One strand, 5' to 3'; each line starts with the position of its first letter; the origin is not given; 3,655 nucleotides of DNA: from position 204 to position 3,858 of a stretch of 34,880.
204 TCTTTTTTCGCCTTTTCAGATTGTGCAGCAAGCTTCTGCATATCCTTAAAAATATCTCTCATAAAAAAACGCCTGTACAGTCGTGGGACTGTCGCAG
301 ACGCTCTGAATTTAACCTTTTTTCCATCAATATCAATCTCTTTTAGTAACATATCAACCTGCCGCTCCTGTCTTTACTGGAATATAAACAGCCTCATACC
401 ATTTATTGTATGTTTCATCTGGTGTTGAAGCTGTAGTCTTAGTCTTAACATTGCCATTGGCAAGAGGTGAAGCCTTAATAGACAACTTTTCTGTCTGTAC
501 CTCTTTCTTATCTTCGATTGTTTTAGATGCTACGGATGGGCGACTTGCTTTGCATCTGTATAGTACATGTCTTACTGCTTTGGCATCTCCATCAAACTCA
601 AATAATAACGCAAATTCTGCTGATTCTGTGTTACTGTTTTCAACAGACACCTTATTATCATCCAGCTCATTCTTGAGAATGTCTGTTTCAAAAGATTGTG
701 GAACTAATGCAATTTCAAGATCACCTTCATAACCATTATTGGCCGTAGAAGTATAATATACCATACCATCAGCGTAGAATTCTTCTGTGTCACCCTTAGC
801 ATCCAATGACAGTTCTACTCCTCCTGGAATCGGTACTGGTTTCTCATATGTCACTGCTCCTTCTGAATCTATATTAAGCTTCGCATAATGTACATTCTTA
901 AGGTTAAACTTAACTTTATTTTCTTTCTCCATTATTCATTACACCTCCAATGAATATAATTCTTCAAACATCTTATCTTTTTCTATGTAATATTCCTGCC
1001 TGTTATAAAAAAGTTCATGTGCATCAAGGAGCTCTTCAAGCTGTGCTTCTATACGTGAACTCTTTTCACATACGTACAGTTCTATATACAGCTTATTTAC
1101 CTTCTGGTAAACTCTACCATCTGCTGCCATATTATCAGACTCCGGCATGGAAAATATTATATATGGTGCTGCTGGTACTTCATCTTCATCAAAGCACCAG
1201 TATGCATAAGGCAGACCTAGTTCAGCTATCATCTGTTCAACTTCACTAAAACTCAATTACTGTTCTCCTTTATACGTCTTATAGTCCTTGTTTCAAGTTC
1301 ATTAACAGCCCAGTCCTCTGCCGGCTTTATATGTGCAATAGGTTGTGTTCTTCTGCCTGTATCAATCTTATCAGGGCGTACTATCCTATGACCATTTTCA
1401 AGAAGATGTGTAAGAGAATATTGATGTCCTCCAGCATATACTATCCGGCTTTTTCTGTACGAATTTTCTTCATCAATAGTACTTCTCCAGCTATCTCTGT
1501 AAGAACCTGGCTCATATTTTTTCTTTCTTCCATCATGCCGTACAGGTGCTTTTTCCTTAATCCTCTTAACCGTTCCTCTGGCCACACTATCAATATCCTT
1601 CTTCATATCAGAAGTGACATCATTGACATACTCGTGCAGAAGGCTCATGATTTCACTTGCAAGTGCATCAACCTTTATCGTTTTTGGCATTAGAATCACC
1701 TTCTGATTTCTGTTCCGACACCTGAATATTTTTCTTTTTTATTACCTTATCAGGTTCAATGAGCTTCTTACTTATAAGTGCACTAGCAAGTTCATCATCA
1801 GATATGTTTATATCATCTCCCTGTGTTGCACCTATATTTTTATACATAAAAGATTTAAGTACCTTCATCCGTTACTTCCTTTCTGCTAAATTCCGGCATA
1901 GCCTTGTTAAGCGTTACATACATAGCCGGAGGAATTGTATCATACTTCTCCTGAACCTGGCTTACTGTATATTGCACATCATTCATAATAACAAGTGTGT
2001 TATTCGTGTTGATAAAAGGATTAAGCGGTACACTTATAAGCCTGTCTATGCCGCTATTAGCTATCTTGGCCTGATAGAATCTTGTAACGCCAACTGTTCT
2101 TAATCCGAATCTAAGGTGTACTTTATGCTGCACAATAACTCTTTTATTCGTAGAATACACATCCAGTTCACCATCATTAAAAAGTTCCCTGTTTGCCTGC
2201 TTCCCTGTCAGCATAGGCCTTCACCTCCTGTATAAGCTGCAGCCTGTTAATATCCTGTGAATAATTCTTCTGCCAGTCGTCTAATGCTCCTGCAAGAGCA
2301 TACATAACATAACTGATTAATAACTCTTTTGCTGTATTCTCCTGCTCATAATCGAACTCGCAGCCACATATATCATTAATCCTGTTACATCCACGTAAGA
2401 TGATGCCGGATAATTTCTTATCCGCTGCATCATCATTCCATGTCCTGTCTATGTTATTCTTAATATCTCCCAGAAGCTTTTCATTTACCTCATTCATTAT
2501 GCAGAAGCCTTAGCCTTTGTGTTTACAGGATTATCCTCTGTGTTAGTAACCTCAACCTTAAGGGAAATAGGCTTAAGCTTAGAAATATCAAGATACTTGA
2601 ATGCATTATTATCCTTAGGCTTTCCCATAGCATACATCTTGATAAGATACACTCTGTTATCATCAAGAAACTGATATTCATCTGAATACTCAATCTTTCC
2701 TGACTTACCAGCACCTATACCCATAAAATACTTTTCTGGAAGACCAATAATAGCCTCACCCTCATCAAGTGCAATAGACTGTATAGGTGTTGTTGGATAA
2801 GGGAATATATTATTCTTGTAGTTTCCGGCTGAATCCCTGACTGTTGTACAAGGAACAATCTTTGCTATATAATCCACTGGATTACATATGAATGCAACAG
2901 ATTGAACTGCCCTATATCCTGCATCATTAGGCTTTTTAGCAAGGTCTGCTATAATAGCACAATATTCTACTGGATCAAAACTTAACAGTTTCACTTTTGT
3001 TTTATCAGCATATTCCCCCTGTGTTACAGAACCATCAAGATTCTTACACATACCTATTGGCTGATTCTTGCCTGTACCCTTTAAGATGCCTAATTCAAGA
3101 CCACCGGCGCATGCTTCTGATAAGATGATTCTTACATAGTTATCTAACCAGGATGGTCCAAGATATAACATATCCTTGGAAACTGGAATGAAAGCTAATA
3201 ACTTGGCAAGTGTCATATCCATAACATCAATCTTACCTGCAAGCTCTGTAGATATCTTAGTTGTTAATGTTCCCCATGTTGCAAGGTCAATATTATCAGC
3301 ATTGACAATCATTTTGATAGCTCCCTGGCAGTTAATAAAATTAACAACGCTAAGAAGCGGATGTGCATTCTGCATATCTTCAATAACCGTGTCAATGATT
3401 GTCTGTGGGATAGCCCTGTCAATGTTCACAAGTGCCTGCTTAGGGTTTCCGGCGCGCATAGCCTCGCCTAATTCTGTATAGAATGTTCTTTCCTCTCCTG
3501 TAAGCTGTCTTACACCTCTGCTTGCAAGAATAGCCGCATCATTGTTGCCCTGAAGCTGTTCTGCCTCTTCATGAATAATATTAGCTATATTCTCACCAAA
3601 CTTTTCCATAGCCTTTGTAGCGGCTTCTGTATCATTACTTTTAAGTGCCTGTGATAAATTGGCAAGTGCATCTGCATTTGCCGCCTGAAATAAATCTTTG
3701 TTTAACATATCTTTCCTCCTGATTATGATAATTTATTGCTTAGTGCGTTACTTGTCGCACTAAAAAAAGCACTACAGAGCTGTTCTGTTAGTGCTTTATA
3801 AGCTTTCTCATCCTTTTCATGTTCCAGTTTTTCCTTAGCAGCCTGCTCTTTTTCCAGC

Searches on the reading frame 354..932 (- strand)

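Call 74: search_protein_families(library=phrogs, proteins=[window:354-932:-], max_evalue=0.00001)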
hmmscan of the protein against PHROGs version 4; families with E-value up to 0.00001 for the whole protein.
window:354-932:- (192 aa): 2 families
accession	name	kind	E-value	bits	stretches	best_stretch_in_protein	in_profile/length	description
phrog_88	-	tail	7.1e-59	200.6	1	1-189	17-211/291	major tail protein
phrog_2645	-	tail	2.1e-07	31.5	1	29-165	32-173/270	major tail protein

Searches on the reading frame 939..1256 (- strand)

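Call 74: search_protein_families(library=phrogs, proteins=[window:939-1256:-], max_evalue=0.00001)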
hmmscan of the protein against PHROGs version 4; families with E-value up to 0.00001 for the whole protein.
window:939-1256:- (105 aa): 1 family
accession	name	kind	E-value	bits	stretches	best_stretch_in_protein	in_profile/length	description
phrog_78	-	connector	7e-13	50.1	1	3-102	5-112/122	tail terminator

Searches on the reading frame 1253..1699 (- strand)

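Call 74: search_protein_families(library=phrogs, proteins=[window:1253-1699:-], max_evalue=0.00001)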
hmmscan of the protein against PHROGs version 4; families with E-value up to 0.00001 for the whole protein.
window:1253-1699:- (148 aa): 1 family
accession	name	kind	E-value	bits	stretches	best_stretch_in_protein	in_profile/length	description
phrog_5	-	connector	2.3e-10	41.7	1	2-143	81-205/239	tail completion or Neck1 protein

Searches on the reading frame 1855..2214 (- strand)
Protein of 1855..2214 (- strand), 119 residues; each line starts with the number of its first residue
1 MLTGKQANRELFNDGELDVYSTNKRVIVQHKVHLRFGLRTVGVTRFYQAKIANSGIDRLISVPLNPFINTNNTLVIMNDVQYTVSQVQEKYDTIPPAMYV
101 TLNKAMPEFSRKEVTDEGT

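Call 74: search_protein_families(library=phrogs, proteins=[window:1855-2214:-], max_evalue=0.00001)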
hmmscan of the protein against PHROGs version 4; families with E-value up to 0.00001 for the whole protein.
window:1855-2214:- (119 aa): 1 family
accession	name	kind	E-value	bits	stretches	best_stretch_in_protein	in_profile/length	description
phrog_19734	-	unknown function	1.7e-16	61.6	1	12-111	7-115/120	-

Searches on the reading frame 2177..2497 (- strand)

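Call 74: search_protein_families(library=phrogs, proteins=[window:2177-2497:-], max_evalue=0.00001)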
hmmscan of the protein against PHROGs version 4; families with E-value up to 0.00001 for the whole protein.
window:2177-2497:- (106 aa): 1 family
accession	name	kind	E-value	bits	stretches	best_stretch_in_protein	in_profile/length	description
phrog_749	-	unknown function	2.5e-18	67.1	1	3-97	4-95/99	-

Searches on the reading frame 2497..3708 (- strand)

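Call 74: search_protein_families(library=phrogs, proteins=[window:2497-3708:-], max_evalue=0.00001)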
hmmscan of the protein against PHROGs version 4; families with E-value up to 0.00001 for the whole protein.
window:2497-3708:- (403 aa): 1 family
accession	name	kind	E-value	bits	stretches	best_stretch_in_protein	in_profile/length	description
phrog_10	-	head and packaging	4.6e-38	132.7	1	5-397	267-657/752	major head protein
